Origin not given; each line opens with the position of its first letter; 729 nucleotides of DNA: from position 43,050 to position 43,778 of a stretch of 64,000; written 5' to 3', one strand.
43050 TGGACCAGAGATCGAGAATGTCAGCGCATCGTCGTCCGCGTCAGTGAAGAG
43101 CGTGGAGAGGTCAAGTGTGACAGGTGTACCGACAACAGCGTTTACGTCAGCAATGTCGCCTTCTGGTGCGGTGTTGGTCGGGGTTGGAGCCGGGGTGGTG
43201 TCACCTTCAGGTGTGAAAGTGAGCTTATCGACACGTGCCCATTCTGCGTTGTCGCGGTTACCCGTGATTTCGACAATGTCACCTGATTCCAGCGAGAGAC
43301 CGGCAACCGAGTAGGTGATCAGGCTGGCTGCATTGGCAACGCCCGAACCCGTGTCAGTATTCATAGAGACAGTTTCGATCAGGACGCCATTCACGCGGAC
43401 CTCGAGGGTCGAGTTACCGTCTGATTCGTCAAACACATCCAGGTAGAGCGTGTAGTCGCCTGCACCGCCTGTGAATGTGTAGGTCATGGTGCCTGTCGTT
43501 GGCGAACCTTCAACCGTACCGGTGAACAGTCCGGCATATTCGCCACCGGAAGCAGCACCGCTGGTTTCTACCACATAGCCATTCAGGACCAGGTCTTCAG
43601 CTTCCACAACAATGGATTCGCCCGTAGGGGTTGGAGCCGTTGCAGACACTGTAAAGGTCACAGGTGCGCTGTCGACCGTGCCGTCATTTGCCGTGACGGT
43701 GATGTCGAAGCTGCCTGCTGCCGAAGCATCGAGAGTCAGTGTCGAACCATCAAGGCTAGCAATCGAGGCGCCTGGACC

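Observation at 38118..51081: Divergent pair of giant genes built from an unclassified ~145 aa repeat module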

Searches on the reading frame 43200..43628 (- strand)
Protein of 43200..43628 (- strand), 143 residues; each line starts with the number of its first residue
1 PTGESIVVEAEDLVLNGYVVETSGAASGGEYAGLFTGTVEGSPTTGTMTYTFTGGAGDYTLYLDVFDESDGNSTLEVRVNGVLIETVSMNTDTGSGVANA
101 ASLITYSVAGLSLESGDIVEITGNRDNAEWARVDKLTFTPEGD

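Call 9: search_solved_structures(query=A1, max_evalue=10, show_alignments=3)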
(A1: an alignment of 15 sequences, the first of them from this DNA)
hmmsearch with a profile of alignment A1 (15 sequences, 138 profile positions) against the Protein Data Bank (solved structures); distinct sequences matched with E-value up to 10: 30.
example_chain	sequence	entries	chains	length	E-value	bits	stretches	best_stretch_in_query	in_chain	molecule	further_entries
1i5p_A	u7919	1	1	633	0.0068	19.5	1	35-96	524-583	PESTICIDIAL CRYSTAL PROTEIN CRY2AA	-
5x7o_A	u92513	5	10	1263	0.014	18.5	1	27-98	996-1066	Glycoside hydrolase family 31 alpha-glucosidase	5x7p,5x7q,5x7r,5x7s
8j3y_A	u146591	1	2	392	0.03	17.4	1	50-114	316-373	Putative polysaccharide-binding protein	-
8j3x_A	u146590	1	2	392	0.03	17.4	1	50-114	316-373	Putative polysaccharide-binding protein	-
7ehg_A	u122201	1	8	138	0.041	16.9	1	5-79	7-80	MiXBM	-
5oow_A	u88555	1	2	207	0.24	14.4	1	44-74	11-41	Chaperone protein DnaK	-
5a6q_A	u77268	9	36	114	0.28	14.2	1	55-90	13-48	FUCOSE-BINDING LECTIN PA-IIL | LECB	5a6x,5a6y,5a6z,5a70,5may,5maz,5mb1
1dkg_D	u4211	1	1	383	0.32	14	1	39-74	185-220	MOLECULAR CHAPERONE DNAK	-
7n46_A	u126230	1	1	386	0.35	13.9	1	39-74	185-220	Chaperone protein DnaK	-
2vzp_A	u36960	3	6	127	0.42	13.7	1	4-100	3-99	EXO-BETA-D-GLUCOSAMINIDASE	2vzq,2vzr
2kho_A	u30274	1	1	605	0.51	13.4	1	39-74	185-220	Heat shock protein 70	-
7rax_A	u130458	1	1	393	0.57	13.2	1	39-74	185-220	Chaperone protein DnaK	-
7kzu_A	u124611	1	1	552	0.69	13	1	39-74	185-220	Chaperone protein DnaK fused with substrate peptide,Chaperone protein DnaK fused with subs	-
7kru_B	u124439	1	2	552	0.69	13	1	39-74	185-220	Chaperone protein DnaK fused with substrate peptide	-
3wnl_A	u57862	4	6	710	0.76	12.8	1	19-133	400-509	Cycloisomaltooligosaccharide glucanotransferase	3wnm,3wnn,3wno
2w47_A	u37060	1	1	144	0.89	12.6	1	4-83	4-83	LIPOLYTIC ENZYME, G-D-S-L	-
1ux7_A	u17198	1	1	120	1.7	11.7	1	20-93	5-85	ENDO-1,4-BETA-XYLANASE D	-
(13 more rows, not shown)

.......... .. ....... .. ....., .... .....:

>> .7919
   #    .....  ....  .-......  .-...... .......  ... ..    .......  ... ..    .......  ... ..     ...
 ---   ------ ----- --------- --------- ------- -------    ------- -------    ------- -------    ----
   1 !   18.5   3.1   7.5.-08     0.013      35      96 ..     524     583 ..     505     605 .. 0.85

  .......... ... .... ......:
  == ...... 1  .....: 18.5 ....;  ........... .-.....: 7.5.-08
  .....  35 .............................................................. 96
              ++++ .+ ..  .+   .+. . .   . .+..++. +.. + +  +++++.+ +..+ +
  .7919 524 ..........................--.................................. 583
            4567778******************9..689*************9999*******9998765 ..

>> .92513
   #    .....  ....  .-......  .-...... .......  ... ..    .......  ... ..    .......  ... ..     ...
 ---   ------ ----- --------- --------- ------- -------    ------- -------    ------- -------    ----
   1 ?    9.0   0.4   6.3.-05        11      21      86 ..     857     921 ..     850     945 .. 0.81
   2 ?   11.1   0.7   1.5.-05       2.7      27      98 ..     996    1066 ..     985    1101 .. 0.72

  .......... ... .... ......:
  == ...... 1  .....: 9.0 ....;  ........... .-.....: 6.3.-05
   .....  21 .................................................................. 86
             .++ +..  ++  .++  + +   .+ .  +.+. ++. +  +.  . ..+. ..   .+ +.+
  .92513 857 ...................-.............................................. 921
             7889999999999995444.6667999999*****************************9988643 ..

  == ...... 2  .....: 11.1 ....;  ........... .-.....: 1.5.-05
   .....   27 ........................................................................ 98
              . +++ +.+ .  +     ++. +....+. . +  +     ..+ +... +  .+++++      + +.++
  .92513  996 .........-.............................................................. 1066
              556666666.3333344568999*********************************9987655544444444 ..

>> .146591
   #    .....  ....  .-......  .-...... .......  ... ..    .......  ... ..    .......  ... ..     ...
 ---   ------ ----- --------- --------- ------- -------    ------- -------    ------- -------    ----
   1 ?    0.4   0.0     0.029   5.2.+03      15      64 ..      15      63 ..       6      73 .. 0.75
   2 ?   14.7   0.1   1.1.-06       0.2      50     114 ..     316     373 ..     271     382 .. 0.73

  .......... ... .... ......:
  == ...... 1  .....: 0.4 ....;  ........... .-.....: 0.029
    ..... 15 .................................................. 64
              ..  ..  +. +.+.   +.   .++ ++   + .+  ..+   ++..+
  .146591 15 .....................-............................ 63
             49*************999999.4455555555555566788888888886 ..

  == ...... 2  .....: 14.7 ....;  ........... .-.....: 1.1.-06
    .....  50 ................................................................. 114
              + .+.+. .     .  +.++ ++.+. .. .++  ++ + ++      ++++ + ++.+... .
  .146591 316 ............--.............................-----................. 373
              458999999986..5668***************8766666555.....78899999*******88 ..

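Call 10: search_protein_families(library=pfam, alignment_id=A1, max_evalue=10)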
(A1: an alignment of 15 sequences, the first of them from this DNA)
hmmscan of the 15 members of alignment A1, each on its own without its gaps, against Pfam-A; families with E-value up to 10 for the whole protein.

A. member 1, seq(143 aa): 3 families
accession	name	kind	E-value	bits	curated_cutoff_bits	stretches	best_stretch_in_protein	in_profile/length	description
PF07653.23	SH3_2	-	0.011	15.9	21.8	1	110-133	15-38/55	Variant SH3 domain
PF21926.2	FeeM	-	0.081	13.1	27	1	60-122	22-84/158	N-acyl amino acid synthase FeeM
PF00018.34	SH3_1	-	0.15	12.1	22.9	1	111-135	14-37/48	SH3 domain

B. families by the number of members that match (of 15 scanned): 21 families
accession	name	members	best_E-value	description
PF07653.23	SH3_2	6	0.00068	Variant SH3 domain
PF16990.11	CBM_35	3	0.0007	Carbohydrate binding module (family 35)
PF18914.6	DUF5666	3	0.023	Domain of unknown function (DUF5666)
PF00018.34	SH3_1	3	0.12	SH3 domain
PF03170.19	BcsB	2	0.035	Bacterial cellulose synthase subunit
PF14289.11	DUF4369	2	0.054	Domain of unknown function (DUF4369)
PF03422.21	CBM_6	2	0.087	Carbohydrate binding module (family 6)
PF18432.7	ECD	1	0.012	Extracellular Cadherin domain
PF09134.16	Invasin_D3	1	0.013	Invasin, domain 3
PF17479.7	DUF3048_C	1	0.014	Protein of unknown function (DUF3048) C-terminal domain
PF18911.6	PKD_4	1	0.029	PKD domain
PF20620.4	DUF6805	1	0.043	Family of unknown function (DUF6805)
PF20260.4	PUA_4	1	0.061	RNA methyltransferase PUA domain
PF21926.2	FeeM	1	0.081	N-acyl amino acid synthase FeeM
PF08239.17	SH3_3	1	0.092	Bacterial SH3 domain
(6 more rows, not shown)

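Call 12: find_homologous_proteins(query=window:43200-43628:-)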
Query seq(143 aa): 158 candidates shared short words with the query, none scored E <= 0.001.

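Call 20: predict_structure(alignment_id=A1)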
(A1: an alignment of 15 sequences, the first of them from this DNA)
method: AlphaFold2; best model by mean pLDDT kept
length: 143 residues; sequences in the alignment: 15
mean_pLDDT: 93.6   pTM: 0.87
mean pLDDT of the five models: 93.6, 89.1, 85.6, 80.3, 74.9
residues with pLDDT >= 90: 116; 70-90: 25; 50-70: 2; < 50: 0
segments of 3 or more residues with pLDDT < 50: none
pLDDT, mean of each block of 10 residues (from residue 1): 88 96 95 89 94 96 94 95 96 89 96 98 92 97 77
secondary structure, 60 per line:
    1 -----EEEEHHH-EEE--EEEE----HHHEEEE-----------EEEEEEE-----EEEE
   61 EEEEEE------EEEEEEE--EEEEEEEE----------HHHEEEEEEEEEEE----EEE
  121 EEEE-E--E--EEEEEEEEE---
elements in order: E6-9 E14-16 E19-22 E30-33 E45-51 E57-66 E73-79 E82-89 E103-113 E118-124 E132-140

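Call 22: fold_search(model_id=the predicted structure, library=pdb)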
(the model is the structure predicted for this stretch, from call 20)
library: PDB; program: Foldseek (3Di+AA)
matches with E <= 10: 1758; with E <= 0.001: 139
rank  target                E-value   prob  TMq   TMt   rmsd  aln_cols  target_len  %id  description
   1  8j3x_B                7.8e-08  1.00  0.71  0.28   2.6       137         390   23  Crystal structure of CBM6E from Saccharophagus degradans (released 2024-04-24)
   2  8j3y_A                1.1e-07  1.00  0.71  0.27   2.6       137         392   23  Crystal structure of CBM6E E168Q in complex with oligosaccharides (released 2024-04-24)
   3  8j3x_A                1.5e-07  1.00  0.70  0.28   2.7       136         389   23  Crystal structure of CBM6E from Saccharophagus degradans (released 2024-04-24)
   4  7ehg_C                2.9e-07  1.00  0.71  0.75   3.6       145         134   21  Crystal Structure of MiXBM (released 2022-03-30)
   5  7bys_A                4.4e-07  1.00  0.70  0.26   3.4       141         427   23  Crystal structure of exo-beta-1,3-galactanase from Phanerochaete chrysosporium Pc1,3Gal43A apo form (released 2020-11-04)
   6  7ehg_A                4.4e-07  1.00  0.70  0.74   4.0       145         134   20  Crystal Structure of MiXBM (released 2022-03-30)
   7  7ehg_E                5.5e-07  1.00  0.70  0.73   3.5       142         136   21  Crystal Structure of MiXBM (released 2022-03-30)
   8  7byx_A                5.5e-07  1.00  0.65  0.25   3.7       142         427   22  Crystal structure of exo-beta-1,3-galactanase from Phanerochaete chrysosporium Pc1,3Gal43A E208A with beta-1,3-galacto (released 2020-11-04)
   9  7ehg_B                5.8e-07  1.00  0.69  0.73   3.9       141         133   20  Crystal Structure of MiXBM (released 2022-03-30)
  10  7ehg_G                6.4e-07  1.00  0.70  0.75   4.0       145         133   21  Crystal Structure of MiXBM (released 2022-03-30)
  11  7byv_A                6.7e-07  1.00  0.67  0.25   3.7       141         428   23  Crystal structure of exo-beta-1,3-galactanase from Phanerochaete chrysosporium Pc1,3Gal43A E208Q with beta-1,3-galacto (released 2020-11-04)
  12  2w47_A                7.9e-07  1.00  0.72  0.76   2.6       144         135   17  Clostridium thermocellum CBM35 in complex with delta-4,5- anhydrogalacturonic acid (released 2009-01-27)
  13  2w1w_A                8.3e-07  1.00  0.73  0.79   3.1       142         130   17  Native structure of a family 35 carbohydrate binding module from Clostridium thermocellum (released 2009-01-20)
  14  7ehg_F                8.8e-07  1.00  0.70  0.73   3.5       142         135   21  Crystal Structure of MiXBM (released 2022-03-30)
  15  7ay3                  9.2e-07  1.00  0.68  0.77   3.2       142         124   15  Crystal structure of the CBM36-1 domain of a multidomain xylanase from the hindgut metagenome of Trinervitermes trinervo (released 2020-11-18)
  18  1w0n                  4.0e-06  1.00  0.61  0.71   4.1       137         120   15  Structure of uncomplexed Carbohydrate Binding Domain CBM36 (released 2004-10-27)
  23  1ux7_A                7.6e-06  1.00  0.62  0.73   3.3       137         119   17  Carbohydrate-Binding Module CBM36 in complex with calcium and xylotriose (released 2004-10-27)
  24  3wnp_A                9.3e-06  1.00  0.63  0.15   3.5       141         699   18  D308A, F268V, D469Y, A513V, and Y515S quintuple mutant of Bacillus circulans T-3040 cycloisomaltooligosaccharide gluca (released 2014-02-05)
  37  2vzp_A                3.0e-05  1.00  0.66  0.73   3.3       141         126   20  Atomic Resolution Structure of the C-terminal CBM35 from Amycolatopsis orientalis exo-chitosanase CsxA (released 2009-01-13)
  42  2vzp_B                3.5e-05  1.00  0.66  0.73   3.6       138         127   20  Atomic Resolution Structure of the C-terminal CBM35 from Amycolatopsis orientalis exo-chitosanase CsxA (released 2009-01-13)
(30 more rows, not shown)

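Call 23: search_protein_representatives(alignment_id=A1)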
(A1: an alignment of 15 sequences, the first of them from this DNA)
Query: 15 sequences, 138 profile positions. Proteins with E-value up to 0.001 (for the whole library): 2386; up to 1e-10: 1596; up to 1e-30: 430. The best 150 are listed.
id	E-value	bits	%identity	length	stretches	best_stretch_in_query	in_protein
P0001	0.0e+00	1065.3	-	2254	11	3-136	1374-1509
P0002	2.4e-285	947.4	-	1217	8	3-137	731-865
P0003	3.2e-257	856.3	-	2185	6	2-137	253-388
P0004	3.8e-239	797.7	-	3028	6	2-137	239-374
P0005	1.8e-214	717.8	-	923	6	3-133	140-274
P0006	9.6e-175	589.1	-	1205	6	5-136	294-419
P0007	1.1e-166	563.0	-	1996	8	4-136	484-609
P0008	1.9e-144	491.0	-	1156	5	4-138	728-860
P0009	1.7e-143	487.9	-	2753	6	3-135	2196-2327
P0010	1.1e-142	485.2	-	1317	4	3-136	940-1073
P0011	5.3e-139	473.3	-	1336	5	5-135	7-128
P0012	2.5e-134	458.2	-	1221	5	4-137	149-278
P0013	8.7e-120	411.1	-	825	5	2-137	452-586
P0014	4.2e-119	408.9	-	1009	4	5-134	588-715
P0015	2.0e-114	393.7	-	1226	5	6-135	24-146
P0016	2.4e-108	374.0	-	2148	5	5-137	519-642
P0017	9.3e-108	372.1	-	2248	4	3-137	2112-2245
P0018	1.2e-107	371.8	-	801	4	5-136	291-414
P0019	1.8e-105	364.7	-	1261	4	5-137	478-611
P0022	1.5e-99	345.5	-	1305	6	4-137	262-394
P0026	4.8e-95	331.0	-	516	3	2-136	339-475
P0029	1.2e-92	323.2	-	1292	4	3-136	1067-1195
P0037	6.0e-86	301.5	-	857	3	2-136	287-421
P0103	1.5e-65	235.4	-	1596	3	7-136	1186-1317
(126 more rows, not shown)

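Call 30: search_protein_families(library=pfam, alignment_id=A2, max_evalue=0.00001)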
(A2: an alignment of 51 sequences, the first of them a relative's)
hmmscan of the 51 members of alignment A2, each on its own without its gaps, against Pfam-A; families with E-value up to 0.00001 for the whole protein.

A. member 1, P0014 (1009 aa): 0 families

B. families by the number of members that match (of 51 scanned): 44 families (the first 25 are shown)
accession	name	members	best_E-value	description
PF13472.12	Lipase_GDSL_2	10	1.8e-19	GDSL-like Lipase/Acylhydrolase family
PF00657.28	Lipase_GDSL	10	2.4e-19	GDSL-like Lipase/Acylhydrolase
PF00353.25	HemolysinCabind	9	2.6e-16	RTX calcium-binding nonapeptide repeat (4 copies)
PF17963.7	Big_9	5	6e-51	Bacterial Ig domain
PF17892.7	Cadherin_5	4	1.7e-42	Cadherin-like domain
PF17803.7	Cadherin_4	4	1.3e-27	Bacterial cadherin-like domain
PF13229.12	Beta_helix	4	3.1e-13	Right handed beta helix region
PF03944.20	Endotoxin_C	4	8.4e-11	delta endotoxin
PF13517.12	FG-GAP_3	3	1.1e-47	FG-GAP-like repeat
PF02469.27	Fasciclin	2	1.2e-82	Fasciclin domain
PF14252.11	DUF4347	2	1.8e-54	Domain of unknown function (DUF4347)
PF01839.29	FG-GAP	2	8.4e-43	FG-GAP repeat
PF14099.13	Polysacc_lyase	2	2.9e-25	Polysaccharide lyase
PF07995.17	GSDH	2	4.3e-25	Glucose / Sorbosone dehydrogenase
PF05345.18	He_PIG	2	3.4e-22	Putative Ig domain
PF16990.11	CBM_35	2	2.6e-10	Carbohydrate binding module (family 35)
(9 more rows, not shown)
